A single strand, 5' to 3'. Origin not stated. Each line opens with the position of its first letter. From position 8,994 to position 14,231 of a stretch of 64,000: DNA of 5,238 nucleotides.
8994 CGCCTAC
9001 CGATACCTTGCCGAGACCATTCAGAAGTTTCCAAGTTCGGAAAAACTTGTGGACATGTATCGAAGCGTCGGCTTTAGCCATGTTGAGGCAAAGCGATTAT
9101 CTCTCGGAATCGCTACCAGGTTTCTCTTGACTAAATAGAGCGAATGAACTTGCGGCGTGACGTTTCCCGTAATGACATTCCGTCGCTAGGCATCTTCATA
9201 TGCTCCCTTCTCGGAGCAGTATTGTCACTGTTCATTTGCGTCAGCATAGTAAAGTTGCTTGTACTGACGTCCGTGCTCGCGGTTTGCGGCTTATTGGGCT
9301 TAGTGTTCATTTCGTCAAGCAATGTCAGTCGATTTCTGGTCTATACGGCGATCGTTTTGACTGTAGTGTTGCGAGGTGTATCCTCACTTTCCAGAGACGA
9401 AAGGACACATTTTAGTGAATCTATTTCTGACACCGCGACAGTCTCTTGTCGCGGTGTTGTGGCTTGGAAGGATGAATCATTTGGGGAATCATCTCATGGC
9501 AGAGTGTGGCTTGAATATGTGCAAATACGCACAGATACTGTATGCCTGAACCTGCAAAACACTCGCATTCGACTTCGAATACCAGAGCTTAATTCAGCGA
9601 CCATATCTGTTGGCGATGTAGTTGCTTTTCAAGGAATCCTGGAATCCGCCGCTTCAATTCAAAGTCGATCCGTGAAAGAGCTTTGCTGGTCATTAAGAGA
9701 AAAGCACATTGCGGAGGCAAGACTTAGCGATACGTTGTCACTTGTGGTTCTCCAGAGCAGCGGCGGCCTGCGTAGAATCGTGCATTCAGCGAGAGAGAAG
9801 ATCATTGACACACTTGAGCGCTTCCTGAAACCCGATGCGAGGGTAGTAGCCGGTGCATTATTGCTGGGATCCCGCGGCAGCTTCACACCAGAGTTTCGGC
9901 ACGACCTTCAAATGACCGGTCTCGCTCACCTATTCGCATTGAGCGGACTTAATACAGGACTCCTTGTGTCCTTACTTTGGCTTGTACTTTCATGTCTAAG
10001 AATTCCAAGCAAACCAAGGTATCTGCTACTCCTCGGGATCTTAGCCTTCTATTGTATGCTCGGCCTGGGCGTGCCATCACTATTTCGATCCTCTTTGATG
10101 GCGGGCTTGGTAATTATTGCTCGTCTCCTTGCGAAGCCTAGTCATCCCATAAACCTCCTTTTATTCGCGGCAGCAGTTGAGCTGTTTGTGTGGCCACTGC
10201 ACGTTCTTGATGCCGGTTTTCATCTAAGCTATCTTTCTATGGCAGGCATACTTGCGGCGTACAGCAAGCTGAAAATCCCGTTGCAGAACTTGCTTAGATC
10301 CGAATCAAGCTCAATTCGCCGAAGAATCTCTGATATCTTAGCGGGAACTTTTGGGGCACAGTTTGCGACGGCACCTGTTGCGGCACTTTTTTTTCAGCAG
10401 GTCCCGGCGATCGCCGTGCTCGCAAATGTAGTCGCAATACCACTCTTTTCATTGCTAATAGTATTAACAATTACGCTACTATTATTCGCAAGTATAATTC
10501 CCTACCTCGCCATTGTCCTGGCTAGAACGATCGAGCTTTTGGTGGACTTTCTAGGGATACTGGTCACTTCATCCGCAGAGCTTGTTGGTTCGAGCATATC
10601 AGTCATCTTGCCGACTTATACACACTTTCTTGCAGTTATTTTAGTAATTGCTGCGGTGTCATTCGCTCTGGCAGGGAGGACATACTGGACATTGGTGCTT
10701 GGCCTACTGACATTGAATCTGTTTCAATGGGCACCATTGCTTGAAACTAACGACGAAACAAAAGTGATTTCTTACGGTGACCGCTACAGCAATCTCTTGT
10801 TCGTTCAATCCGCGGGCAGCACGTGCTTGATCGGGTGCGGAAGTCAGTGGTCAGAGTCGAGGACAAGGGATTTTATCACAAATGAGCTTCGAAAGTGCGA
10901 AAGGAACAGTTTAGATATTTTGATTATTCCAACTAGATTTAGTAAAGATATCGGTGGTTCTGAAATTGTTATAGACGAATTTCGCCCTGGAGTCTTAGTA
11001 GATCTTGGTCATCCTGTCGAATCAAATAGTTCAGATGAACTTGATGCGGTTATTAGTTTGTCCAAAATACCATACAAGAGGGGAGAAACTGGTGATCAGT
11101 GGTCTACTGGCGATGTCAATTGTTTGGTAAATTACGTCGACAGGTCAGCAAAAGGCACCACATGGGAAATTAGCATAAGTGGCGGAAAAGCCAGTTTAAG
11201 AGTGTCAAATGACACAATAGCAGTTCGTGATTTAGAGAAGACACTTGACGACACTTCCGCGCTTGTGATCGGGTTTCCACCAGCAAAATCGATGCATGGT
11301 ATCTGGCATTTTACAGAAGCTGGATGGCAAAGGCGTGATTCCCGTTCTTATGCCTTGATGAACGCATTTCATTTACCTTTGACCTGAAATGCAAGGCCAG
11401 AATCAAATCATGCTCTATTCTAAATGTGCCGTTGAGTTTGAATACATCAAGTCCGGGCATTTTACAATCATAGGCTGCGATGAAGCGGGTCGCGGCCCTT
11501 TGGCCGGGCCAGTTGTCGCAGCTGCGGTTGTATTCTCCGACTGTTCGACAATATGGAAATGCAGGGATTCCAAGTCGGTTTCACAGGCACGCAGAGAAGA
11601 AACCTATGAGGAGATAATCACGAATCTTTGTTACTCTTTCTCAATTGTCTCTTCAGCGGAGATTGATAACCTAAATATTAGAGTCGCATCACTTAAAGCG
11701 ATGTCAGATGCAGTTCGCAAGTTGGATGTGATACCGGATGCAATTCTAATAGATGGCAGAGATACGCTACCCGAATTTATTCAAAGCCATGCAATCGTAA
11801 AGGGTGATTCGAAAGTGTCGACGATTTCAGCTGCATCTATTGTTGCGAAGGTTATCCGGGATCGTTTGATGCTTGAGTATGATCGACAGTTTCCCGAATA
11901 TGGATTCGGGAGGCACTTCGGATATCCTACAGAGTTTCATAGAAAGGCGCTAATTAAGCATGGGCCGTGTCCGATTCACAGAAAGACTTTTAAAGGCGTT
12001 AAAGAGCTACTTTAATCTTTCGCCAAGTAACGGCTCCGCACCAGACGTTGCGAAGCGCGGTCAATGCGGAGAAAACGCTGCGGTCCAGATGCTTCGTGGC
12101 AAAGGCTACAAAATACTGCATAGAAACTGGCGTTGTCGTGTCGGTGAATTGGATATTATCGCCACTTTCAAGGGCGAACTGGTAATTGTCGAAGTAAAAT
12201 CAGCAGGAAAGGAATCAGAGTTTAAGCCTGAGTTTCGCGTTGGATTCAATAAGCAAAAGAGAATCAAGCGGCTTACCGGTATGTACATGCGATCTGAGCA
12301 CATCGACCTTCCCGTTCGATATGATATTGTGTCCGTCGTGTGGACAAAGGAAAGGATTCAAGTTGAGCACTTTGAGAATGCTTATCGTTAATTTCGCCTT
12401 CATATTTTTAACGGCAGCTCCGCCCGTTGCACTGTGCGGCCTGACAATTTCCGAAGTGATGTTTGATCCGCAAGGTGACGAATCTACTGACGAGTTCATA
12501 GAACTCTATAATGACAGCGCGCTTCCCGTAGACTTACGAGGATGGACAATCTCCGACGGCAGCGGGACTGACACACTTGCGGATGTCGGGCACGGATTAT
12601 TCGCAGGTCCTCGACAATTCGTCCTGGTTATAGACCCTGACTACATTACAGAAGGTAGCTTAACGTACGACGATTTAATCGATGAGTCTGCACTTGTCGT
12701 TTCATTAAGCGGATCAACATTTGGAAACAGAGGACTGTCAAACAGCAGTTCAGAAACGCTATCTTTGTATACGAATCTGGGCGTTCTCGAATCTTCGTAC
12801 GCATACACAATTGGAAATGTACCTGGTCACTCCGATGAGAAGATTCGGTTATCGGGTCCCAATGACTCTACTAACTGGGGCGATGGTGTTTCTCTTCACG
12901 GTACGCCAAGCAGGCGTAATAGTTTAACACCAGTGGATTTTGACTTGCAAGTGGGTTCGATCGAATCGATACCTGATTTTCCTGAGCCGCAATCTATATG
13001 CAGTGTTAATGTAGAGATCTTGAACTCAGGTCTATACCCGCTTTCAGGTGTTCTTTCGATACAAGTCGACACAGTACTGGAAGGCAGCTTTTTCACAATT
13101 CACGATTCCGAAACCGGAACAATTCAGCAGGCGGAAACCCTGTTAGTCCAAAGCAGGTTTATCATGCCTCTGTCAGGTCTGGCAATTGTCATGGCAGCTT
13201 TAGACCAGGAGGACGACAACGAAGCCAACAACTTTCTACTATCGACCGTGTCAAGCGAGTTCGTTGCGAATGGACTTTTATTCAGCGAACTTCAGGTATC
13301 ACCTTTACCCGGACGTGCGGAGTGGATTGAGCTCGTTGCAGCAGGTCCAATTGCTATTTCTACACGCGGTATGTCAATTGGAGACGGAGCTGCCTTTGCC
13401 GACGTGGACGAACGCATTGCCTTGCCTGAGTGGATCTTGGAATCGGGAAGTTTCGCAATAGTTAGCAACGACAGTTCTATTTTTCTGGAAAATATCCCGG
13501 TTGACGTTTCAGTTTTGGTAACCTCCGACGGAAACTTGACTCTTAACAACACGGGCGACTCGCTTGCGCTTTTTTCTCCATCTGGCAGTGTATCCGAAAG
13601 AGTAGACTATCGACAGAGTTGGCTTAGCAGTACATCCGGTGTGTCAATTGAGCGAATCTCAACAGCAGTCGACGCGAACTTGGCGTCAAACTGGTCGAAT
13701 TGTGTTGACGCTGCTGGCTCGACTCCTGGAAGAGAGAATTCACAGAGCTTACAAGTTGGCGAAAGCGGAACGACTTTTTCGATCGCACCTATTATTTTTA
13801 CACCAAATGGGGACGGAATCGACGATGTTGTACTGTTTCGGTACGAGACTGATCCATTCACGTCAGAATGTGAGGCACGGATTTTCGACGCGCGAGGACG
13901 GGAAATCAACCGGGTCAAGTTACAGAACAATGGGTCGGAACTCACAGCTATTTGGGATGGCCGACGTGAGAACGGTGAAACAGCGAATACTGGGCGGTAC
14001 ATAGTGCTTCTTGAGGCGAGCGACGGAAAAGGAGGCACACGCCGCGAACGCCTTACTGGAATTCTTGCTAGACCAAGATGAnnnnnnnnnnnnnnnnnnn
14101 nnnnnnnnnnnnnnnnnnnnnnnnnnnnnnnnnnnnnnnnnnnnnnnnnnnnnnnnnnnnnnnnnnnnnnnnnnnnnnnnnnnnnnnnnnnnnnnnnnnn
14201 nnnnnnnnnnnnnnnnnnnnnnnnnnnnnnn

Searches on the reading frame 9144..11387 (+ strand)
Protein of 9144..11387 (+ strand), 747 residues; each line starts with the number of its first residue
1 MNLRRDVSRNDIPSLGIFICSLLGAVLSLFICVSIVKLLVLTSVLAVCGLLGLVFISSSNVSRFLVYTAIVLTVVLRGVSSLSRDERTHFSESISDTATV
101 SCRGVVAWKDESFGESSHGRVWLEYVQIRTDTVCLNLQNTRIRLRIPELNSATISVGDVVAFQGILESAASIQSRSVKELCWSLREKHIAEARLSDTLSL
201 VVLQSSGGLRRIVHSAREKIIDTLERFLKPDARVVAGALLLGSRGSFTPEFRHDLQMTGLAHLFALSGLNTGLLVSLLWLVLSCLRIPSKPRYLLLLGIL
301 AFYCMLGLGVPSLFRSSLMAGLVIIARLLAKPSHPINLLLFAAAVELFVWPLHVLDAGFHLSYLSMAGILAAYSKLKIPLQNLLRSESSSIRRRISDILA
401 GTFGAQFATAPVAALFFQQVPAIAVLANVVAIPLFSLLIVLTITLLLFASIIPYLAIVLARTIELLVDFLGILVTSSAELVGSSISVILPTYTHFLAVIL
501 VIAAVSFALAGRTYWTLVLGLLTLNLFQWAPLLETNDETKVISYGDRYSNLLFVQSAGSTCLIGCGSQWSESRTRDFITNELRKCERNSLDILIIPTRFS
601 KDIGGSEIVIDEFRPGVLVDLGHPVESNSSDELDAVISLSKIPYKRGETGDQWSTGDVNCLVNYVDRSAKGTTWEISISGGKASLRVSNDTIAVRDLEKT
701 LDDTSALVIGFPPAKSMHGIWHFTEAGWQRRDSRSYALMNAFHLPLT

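Call 93: search_protein_families(library=pfam, proteins=[window:9144-11387:+], max_evalue=0.000001)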
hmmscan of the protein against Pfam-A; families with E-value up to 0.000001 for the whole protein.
window:9144-11387:+ (747 aa): 1 family
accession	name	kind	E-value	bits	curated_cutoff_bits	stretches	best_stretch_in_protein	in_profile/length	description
PF03772.21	Competence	-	2.9e-46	158.4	23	1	239-507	1-265/270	Competence protein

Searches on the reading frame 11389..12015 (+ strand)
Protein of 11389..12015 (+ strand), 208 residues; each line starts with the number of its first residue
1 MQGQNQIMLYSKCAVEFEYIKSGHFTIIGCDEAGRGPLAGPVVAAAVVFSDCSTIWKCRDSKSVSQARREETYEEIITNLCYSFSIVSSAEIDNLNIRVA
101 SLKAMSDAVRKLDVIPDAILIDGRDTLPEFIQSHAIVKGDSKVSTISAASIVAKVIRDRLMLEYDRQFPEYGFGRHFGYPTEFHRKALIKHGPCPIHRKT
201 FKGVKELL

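Call 93: search_protein_families(library=pfam, proteins=[window:11389-12015:+], max_evalue=0.000001)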
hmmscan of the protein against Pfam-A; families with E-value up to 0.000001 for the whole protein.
window:11389-12015:+ (208 aa): 1 family
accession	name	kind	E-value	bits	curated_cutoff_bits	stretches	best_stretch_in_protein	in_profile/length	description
PF01351.25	RNase_HII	-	6.2e-38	131.1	25.8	1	28-202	1-197/199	Ribonuclease HII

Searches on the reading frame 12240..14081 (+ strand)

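Call 93: search_protein_families(library=pfam, proteins=[window:12240-14081:+], max_evalue=0.000001)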
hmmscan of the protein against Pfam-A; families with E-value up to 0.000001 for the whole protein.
window:12240-14081:+ (613 aa): 1 family
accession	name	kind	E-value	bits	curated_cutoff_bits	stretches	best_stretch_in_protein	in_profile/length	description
PF00932.25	LTD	-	6.8e-18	65.5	34.3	1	68-134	8-71/109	Lamin Tail Domain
